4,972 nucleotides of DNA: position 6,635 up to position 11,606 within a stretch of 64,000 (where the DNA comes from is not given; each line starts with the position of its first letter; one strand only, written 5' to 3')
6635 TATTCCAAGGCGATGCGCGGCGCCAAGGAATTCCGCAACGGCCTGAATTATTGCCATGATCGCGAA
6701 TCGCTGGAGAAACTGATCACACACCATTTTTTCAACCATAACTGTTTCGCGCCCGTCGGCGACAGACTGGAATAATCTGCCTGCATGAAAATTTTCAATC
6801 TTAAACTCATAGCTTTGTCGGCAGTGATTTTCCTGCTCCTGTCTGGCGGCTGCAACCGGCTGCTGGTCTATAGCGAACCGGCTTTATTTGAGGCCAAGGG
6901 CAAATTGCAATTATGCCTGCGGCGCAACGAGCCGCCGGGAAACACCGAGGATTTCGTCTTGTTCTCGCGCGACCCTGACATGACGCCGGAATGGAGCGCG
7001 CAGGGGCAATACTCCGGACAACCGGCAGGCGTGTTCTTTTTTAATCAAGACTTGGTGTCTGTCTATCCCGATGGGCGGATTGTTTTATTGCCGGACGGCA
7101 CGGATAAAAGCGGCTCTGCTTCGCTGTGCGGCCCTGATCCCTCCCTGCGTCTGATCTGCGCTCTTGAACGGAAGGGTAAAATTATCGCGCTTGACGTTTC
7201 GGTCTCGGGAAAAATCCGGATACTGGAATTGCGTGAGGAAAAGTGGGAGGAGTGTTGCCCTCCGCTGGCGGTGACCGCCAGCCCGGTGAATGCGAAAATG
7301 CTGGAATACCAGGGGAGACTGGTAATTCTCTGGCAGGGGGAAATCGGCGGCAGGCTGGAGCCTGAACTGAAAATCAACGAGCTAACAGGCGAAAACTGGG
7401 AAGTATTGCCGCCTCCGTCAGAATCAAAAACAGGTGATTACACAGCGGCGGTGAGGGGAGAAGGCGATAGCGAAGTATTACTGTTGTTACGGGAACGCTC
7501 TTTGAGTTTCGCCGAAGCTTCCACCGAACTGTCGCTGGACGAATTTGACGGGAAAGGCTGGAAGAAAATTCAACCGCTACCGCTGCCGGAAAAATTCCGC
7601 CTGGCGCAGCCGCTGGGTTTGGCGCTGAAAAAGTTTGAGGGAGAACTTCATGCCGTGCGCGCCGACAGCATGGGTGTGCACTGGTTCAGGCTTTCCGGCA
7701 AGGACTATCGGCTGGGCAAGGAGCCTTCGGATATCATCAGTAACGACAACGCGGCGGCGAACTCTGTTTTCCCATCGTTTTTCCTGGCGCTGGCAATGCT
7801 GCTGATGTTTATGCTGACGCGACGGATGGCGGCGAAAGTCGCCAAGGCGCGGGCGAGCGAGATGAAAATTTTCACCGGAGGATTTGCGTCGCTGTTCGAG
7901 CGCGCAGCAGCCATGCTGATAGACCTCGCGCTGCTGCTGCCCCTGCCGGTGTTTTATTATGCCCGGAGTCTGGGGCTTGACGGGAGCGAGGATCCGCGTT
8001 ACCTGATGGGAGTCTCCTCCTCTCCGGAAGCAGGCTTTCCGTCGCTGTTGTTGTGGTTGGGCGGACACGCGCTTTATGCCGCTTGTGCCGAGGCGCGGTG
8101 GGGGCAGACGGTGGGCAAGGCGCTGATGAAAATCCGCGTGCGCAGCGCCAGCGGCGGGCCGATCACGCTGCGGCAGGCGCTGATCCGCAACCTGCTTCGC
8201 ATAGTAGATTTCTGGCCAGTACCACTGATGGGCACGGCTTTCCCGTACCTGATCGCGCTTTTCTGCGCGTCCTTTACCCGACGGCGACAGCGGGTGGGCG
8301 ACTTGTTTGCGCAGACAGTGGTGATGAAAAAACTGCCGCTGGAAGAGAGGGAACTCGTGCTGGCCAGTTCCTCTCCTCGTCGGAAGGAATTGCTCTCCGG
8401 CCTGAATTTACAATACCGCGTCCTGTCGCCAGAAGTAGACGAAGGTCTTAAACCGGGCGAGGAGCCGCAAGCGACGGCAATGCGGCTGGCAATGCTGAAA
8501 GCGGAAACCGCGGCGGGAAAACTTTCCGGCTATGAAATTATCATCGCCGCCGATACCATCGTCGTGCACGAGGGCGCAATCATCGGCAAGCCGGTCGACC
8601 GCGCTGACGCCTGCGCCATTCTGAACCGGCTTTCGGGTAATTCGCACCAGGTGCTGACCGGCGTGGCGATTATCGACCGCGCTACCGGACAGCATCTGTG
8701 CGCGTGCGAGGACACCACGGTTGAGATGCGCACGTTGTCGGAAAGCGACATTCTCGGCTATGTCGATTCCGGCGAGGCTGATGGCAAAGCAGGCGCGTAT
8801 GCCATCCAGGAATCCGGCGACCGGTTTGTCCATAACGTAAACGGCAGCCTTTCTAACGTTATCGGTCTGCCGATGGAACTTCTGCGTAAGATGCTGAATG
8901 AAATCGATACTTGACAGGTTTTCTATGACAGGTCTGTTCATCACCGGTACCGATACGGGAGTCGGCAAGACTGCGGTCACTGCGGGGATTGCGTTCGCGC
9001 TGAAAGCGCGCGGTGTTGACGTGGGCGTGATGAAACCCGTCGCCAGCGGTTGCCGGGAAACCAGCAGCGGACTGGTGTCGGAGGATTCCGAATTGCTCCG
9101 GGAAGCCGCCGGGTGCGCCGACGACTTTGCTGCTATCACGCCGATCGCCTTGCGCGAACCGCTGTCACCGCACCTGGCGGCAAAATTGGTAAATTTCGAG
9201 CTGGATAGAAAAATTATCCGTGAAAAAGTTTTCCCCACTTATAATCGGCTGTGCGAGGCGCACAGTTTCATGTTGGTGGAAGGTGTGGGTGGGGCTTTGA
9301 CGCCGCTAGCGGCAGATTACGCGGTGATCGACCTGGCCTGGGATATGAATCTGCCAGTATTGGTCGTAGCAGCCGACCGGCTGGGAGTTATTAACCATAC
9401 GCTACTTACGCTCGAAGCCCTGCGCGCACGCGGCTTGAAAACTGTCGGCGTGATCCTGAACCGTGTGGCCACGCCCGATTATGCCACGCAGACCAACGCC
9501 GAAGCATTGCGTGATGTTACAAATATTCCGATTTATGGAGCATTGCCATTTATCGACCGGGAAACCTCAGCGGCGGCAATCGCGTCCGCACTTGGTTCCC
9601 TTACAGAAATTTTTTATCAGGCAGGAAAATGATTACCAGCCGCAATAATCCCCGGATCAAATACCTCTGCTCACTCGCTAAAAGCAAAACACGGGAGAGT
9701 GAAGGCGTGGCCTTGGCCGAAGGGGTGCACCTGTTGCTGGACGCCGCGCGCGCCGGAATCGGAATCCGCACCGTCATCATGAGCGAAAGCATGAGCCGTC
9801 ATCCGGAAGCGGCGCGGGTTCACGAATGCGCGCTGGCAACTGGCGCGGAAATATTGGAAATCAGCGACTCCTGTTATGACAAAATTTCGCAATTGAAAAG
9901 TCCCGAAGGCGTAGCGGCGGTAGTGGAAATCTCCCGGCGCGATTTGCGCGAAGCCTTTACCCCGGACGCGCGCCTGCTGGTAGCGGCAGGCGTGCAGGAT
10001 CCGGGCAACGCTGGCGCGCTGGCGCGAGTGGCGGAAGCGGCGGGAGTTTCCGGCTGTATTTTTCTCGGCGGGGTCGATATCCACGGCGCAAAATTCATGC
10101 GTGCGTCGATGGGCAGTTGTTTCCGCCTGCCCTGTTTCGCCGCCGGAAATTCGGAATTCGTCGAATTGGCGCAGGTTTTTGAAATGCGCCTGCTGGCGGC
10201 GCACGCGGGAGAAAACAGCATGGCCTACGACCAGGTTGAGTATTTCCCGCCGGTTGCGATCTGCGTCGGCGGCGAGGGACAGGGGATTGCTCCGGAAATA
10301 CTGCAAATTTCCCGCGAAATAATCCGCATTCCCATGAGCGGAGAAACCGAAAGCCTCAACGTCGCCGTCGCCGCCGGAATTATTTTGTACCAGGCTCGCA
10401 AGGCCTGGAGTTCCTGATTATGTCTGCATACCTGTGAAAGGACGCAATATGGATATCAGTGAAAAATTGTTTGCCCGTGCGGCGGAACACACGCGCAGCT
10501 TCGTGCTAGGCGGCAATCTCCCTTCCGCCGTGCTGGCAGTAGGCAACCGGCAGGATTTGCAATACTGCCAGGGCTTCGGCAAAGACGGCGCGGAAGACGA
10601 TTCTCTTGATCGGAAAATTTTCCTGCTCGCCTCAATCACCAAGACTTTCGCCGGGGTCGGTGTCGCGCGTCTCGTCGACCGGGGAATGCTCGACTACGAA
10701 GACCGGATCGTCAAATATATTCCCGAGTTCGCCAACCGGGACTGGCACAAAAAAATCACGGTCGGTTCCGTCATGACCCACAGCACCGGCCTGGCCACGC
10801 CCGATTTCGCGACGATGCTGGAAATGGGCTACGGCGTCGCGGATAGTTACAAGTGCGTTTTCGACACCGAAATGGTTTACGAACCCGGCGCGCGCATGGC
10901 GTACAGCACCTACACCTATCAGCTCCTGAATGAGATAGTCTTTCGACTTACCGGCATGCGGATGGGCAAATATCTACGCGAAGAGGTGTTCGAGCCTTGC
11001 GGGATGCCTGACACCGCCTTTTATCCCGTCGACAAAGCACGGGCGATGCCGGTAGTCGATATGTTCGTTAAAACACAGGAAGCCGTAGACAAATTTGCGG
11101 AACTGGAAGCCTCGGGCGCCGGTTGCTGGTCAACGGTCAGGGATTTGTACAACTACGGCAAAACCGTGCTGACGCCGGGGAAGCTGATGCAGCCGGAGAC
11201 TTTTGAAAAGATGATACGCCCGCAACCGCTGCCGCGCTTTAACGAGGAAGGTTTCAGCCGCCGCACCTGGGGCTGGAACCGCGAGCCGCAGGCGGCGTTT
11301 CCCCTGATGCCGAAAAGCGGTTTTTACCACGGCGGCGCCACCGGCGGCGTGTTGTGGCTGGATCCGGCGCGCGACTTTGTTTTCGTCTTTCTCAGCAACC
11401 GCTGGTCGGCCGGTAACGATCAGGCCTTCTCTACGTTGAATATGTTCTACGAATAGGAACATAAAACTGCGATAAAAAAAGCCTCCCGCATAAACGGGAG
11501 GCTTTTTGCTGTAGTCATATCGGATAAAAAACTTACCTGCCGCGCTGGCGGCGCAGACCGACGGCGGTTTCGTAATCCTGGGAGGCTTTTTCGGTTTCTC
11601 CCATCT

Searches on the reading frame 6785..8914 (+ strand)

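Call 88: search_protein_families(library=pfam, proteins=[window:6785-8914:+], max_evalue=0.0001)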
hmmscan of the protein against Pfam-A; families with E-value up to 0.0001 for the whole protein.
window:6785-8914:+ (709 aa): 2 families
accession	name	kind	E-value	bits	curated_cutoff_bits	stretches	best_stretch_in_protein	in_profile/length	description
PF02545.19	Maf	-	1e-54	185.5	27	1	523-706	1-186/187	Maf-like protein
PF06271.18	RDD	-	1.1e-19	71.5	24.1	1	368-509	2-136/137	RDD family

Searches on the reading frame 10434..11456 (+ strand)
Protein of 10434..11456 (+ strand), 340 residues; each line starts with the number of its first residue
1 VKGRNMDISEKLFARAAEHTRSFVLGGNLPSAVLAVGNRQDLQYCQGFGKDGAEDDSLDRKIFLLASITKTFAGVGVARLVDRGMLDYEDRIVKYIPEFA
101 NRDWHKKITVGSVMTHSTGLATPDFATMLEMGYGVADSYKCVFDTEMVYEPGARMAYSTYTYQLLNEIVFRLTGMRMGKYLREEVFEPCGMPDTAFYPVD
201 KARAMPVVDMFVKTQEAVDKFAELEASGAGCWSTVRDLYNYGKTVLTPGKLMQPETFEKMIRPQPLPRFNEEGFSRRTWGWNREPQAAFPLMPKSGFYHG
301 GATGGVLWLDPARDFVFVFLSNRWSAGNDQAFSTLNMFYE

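Call 88: search_protein_families(library=pfam, proteins=[window:10434-11456:+], max_evalue=0.0001)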
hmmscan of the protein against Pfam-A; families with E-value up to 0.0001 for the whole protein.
window:10434-11456:+ (340 aa): 1 family
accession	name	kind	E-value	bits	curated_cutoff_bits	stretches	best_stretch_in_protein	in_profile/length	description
PF00144.29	Beta-lactamase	-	1.2e-49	169.7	27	1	26-326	11-313/329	Beta-lactamase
